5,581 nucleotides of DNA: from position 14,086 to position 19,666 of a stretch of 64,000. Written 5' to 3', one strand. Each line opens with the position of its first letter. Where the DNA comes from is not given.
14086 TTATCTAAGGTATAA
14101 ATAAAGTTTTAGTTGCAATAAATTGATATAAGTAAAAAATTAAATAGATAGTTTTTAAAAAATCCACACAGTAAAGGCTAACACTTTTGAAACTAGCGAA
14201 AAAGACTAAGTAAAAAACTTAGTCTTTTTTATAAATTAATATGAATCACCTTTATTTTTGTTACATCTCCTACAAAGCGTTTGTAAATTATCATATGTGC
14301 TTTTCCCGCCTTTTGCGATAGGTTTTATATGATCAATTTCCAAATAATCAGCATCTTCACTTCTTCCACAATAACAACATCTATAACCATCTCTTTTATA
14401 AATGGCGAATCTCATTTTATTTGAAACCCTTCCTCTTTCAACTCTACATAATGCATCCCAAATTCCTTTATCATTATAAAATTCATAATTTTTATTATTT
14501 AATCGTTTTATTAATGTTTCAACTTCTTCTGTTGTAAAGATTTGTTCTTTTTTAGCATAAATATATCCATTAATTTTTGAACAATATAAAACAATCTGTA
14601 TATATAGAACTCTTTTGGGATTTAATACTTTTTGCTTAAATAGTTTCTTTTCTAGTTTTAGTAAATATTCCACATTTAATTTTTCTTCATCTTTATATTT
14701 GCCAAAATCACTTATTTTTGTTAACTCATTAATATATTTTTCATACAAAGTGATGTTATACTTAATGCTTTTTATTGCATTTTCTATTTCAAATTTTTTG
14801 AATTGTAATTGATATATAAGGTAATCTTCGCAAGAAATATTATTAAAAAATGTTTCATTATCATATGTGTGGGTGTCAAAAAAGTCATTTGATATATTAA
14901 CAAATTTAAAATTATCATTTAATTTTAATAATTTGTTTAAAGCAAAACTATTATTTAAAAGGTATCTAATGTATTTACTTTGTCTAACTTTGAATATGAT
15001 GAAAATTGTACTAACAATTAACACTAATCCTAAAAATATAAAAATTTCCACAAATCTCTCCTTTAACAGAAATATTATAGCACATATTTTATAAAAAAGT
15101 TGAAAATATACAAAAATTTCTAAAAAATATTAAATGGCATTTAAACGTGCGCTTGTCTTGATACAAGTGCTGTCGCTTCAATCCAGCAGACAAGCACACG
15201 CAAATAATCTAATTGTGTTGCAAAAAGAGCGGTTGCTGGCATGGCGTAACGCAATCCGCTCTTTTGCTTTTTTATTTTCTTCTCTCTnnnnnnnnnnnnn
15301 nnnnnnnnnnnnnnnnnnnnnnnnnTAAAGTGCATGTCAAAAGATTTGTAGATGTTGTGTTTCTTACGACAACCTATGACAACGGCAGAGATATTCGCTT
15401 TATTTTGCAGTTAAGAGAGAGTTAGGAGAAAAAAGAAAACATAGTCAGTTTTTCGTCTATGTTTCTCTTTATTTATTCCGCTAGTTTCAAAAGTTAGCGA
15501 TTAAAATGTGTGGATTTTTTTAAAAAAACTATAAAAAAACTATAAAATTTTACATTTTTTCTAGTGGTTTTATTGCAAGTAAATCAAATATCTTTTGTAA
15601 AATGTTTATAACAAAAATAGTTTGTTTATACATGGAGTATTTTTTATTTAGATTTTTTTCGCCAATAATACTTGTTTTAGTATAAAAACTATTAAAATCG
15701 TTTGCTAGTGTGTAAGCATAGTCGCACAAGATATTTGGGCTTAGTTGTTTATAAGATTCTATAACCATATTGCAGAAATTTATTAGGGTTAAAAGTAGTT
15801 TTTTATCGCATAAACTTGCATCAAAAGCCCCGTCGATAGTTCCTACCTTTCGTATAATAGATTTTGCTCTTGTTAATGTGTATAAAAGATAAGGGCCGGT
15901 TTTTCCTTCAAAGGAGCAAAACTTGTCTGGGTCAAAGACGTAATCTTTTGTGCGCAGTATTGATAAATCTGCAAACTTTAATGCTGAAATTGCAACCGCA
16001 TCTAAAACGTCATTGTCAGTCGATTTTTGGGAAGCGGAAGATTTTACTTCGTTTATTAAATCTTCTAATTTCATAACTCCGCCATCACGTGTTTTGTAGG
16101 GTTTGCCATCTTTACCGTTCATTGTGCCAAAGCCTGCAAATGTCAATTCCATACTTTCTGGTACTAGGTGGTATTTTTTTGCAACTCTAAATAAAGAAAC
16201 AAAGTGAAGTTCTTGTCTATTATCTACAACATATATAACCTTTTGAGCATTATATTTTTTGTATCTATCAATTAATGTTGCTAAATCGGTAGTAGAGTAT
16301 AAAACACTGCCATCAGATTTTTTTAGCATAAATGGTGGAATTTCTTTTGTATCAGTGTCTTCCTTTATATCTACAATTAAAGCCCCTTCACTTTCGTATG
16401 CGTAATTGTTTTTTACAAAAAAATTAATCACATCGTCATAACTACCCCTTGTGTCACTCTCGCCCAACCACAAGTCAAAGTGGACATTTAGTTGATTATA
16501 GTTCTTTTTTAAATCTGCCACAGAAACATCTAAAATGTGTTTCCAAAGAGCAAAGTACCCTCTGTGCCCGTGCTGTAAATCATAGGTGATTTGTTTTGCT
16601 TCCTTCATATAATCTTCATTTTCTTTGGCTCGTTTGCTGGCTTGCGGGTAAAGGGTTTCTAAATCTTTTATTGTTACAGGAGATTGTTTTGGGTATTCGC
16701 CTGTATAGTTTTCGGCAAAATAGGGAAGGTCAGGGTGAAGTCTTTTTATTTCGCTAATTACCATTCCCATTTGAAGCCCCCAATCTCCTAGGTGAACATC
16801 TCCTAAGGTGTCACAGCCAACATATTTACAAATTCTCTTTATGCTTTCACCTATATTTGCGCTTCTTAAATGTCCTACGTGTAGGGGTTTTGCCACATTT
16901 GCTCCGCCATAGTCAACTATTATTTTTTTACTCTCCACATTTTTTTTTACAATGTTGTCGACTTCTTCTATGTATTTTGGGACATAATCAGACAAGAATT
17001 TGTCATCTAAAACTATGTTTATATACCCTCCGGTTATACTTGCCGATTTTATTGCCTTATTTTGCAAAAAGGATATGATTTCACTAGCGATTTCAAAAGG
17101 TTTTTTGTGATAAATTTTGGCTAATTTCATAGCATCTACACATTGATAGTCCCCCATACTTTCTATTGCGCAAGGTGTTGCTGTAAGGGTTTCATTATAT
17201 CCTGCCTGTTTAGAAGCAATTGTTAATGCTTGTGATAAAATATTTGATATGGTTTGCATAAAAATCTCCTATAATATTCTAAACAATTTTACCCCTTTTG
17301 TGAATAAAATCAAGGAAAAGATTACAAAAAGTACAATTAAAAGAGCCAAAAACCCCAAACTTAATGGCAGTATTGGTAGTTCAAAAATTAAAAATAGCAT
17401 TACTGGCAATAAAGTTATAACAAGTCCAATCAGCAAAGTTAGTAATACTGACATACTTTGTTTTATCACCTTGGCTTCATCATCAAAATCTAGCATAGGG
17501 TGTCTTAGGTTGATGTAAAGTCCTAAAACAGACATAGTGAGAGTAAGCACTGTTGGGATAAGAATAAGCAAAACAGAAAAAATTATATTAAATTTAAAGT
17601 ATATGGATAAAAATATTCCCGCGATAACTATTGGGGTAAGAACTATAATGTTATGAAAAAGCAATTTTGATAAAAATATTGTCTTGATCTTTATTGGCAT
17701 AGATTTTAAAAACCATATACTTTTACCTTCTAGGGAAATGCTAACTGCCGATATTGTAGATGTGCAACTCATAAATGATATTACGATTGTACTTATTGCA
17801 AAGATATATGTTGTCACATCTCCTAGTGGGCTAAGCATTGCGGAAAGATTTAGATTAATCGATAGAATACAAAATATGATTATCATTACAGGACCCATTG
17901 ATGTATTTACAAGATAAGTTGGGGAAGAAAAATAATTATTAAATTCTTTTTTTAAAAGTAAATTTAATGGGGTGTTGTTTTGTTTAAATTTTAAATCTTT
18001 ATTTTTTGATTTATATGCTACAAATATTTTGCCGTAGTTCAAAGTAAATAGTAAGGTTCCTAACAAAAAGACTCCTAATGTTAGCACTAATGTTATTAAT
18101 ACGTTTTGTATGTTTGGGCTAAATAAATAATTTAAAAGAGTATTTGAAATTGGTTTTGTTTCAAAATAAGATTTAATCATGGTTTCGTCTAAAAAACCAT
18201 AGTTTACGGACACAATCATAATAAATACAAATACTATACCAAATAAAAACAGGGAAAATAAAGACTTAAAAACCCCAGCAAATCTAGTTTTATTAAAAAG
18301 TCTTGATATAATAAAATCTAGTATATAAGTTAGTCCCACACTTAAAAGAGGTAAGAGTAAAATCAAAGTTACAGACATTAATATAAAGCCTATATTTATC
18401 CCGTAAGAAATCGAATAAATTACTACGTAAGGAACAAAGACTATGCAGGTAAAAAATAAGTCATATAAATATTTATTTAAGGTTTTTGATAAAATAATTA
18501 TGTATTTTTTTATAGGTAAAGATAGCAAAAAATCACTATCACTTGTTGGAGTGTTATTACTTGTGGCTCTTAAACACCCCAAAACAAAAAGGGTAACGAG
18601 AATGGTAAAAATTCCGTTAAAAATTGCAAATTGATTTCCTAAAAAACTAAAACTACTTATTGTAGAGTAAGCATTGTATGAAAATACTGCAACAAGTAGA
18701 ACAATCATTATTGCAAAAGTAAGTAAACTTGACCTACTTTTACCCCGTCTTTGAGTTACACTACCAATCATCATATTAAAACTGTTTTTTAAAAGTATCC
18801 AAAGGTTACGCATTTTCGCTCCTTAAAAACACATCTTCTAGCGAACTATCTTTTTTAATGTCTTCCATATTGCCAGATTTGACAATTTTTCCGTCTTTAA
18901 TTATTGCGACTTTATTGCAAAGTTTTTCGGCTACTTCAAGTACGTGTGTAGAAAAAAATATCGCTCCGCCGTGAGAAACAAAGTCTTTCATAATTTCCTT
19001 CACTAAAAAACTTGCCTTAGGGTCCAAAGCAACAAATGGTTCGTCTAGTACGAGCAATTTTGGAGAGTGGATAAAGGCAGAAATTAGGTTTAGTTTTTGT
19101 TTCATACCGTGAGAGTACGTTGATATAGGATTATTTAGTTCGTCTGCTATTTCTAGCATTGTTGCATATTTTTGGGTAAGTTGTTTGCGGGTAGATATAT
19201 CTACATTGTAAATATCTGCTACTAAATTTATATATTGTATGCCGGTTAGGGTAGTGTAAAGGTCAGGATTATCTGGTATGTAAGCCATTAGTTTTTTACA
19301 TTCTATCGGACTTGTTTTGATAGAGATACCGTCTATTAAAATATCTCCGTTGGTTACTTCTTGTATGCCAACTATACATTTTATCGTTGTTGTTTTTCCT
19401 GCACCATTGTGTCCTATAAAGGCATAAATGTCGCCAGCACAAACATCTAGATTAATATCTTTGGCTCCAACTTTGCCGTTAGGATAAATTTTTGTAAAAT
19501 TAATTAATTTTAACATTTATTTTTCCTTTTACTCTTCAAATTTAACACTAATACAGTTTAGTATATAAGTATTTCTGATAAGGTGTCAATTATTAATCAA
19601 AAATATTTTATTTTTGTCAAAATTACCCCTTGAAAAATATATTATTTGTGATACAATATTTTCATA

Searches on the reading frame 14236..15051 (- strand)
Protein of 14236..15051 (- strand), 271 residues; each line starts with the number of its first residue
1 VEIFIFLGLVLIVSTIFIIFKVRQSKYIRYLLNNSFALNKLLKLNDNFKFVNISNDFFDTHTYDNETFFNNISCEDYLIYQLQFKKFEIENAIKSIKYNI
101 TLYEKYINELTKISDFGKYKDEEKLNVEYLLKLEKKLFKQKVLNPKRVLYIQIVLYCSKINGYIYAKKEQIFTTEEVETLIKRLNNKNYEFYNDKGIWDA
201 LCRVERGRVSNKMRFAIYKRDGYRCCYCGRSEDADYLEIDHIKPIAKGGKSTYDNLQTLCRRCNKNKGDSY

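Call 49: search_protein_families(library=pfam, proteins=[window:14236-15051:-])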
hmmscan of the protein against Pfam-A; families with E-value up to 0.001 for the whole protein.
window:14236-15051:- (271 aa): 3 families
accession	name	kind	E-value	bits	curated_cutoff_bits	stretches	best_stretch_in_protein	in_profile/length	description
PF01844.29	HNH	-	5.3e-16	58.9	21.4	1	225-269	1-46/47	HNH endonuclease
PF14279.12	HNH_5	-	8.5e-14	51.7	27.5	1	225-270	1-46/56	HNH endonuclease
PF13395.12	HNH_4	-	0.00038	20.8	22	0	225-270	1-51/54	HNH endonuclease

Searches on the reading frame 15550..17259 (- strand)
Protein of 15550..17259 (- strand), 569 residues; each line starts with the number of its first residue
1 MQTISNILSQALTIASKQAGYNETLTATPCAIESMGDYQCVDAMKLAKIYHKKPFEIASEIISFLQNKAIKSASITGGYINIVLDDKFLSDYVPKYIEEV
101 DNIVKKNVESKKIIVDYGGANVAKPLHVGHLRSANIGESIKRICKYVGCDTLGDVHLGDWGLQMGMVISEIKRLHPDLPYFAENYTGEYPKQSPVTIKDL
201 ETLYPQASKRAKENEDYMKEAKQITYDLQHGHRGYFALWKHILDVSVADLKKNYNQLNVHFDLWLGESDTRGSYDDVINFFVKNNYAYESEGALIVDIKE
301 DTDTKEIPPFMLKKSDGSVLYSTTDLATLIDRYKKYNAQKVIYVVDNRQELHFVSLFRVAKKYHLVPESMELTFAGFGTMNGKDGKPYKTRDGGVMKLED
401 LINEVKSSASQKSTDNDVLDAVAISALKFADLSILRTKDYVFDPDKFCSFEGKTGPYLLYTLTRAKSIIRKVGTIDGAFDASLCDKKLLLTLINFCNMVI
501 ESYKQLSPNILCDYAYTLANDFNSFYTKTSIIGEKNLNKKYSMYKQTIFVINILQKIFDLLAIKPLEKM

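Call 6: search_protein_families(library=pfam, proteins=[window:15550-17259:-])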
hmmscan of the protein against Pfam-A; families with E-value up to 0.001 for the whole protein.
window:15550-17259:- (569 aa): 3 families
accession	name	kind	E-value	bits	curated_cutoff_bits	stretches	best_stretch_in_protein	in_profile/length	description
PF00750.26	tRNA-synt_1d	-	2.3e-81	273.9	23.3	1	104-443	13-348/349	tRNA synthetases class I (R), catalytic domain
PF05746.21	DALR_1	-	4.5e-17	62.7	22.3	1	458-569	1-117/117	DALR anticodon binding domain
PF03485.21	Arg_tRNA_synt_N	-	4.3e-13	50.1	21.5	1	3-84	2-85/85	Arginyl tRNA synthetase N terminal domain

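Call 12: list_cluster_members(proteins=[window:15550-17259:-, window:27529-29712:+, window:32050-33807:-, window:23316-24731:+])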
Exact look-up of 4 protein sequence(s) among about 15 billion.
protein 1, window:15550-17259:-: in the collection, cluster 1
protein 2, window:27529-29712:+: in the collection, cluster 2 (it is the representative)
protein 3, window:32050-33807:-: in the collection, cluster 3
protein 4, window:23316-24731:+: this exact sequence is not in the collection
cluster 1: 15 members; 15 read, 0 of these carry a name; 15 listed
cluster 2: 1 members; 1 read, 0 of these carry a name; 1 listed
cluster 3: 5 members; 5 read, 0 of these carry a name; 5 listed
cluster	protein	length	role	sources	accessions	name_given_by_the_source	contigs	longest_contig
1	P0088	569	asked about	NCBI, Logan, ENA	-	-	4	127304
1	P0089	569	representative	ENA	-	-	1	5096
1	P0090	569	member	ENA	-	-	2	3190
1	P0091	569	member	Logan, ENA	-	-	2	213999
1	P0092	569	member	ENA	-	-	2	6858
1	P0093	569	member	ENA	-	-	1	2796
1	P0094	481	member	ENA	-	-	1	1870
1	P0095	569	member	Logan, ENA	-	-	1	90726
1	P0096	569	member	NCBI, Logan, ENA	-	-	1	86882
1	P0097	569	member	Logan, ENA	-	-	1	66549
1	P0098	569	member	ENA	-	-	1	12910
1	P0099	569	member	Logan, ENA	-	-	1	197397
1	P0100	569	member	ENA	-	-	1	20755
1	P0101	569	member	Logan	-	-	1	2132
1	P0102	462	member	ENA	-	-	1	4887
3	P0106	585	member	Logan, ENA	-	-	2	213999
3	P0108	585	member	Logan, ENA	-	-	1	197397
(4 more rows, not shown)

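Call 13: find_encoding_contigs(protein=P0106, flank=10000, max_places=4)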
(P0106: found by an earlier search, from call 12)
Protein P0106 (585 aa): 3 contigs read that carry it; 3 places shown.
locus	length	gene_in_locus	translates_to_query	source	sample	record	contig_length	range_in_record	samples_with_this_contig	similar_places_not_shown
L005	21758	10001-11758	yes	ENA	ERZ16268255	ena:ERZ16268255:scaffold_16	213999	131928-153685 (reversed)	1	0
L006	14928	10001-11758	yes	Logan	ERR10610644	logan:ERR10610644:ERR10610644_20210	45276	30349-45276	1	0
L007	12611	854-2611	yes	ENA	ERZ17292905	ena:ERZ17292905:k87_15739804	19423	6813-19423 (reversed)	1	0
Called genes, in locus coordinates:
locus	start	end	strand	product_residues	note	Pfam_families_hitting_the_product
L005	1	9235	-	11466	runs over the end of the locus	-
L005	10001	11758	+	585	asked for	PF00664:ABC_membrane, PF00005:ABC_tran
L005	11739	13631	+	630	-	PF00664:ABC_membrane, PF02463:SMC_N (weak), PF00005:ABC_tran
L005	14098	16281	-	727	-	PF09371:Tex_N, PF22706:Tex_central_region, PF16921:Tex_YqgF, PF14639:YqgF, PF14635:HHH_7, PF12836:HHH_3, PF17674:HHH_9, PF00575:S1, +1 more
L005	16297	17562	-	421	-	PF06245:DUF1015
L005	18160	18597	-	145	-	PF00692:dUTPase, PF22769:DCD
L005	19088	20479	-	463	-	PF02878:PGM_PMM_I, PF02879:PGM_PMM_II, PF02880:PGM_PMM_III, PF00408:PGM_PMM_IV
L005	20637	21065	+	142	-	-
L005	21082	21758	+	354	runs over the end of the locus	PF13421:Band_7_1, PF01145:Band_7, PF17032:Zn_ribbon_15 (faint), PF24460:DUF7575 (faint), PF12773:DZR, PF13240:Zn_Ribbon_1, PF13240:Zn_Ribbon_1, PF13248:Zn_ribbon_3 (weak), +1 more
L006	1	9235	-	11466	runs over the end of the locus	-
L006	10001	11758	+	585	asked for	PF00664:ABC_membrane, PF00005:ABC_tran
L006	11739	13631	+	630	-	PF00664:ABC_membrane, PF02463:SMC_N (weak), PF00005:ABC_tran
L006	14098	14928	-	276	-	?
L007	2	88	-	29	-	?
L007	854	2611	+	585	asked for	PF00664:ABC_membrane, PF00005:ABC_tran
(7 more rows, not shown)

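Call 14: find_encoding_contigs(protein=P0108, flank=10000, max_places=4)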
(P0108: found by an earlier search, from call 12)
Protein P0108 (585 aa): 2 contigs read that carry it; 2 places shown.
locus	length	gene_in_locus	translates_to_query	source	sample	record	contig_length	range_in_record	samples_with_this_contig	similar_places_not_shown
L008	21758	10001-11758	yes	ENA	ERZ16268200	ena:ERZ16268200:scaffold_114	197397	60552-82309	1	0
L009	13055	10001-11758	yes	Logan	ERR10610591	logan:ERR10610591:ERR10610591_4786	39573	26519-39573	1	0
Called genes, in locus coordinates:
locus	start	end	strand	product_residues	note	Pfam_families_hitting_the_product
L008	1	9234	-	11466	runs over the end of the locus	-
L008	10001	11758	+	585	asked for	PF00664:ABC_membrane, PF00005:ABC_tran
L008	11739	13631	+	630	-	PF00664:ABC_membrane, PF02463:SMC_N (weak), PF00005:ABC_tran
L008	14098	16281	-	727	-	PF09371:Tex_N, PF22706:Tex_central_region, PF16921:Tex_YqgF, PF14639:YqgF, PF14635:HHH_7, PF12836:HHH_3, PF17674:HHH_9, PF00575:S1, +1 more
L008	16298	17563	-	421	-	PF06245:DUF1015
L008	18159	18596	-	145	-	PF00692:dUTPase, PF22769:DCD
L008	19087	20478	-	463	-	PF02878:PGM_PMM_I, PF02879:PGM_PMM_II, PF02880:PGM_PMM_III, PF00408:PGM_PMM_IV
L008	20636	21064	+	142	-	-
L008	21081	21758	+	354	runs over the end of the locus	PF13421:Band_7_1, PF01145:Band_7, PF24460:DUF7575 (faint), PF12773:DZR, PF13240:Zn_Ribbon_1, PF24463:DUF7577 (faint), PF13240:Zn_Ribbon_1, PF13248:Zn_ribbon_3 (weak)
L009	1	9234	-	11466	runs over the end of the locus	-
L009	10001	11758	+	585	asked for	PF00664:ABC_membrane, PF00005:ABC_tran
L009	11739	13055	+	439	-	?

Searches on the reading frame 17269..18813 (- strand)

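Call 6: search_protein_families(library=pfam, proteins=[window:17269-18813:-])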
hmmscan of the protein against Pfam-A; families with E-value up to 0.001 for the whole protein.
window:17269-18813:- (514 aa): 1 family
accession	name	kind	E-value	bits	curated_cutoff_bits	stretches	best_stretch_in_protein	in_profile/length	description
PF09847.15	12TM_1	-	0.00072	19.3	33.2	0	36-504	3-446/448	Membrane protein of 12 TMs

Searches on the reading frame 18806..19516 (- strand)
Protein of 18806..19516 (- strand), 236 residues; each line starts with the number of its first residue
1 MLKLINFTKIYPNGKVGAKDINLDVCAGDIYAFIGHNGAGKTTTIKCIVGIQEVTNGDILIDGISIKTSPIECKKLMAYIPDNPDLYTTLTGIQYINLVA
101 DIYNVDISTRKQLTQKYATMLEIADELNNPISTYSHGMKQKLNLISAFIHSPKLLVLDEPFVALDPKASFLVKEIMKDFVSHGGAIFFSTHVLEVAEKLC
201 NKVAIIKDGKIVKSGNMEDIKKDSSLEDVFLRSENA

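Call 49: search_protein_families(library=pfam, proteins=[window:18806-19516:-])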
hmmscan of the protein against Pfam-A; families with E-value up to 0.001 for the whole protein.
window:18806-19516:- (236 aa): 2 families
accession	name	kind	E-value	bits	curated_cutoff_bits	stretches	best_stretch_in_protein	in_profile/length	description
PF00005.33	ABC_tran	-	1e-25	91.3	25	1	19-161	2-136/137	ABC transporter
PF13304.12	AAA_21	-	3.3e-13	50.8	27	1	128-191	232-298/304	AAA domain, putative AbiEii toxin, Type IV TA system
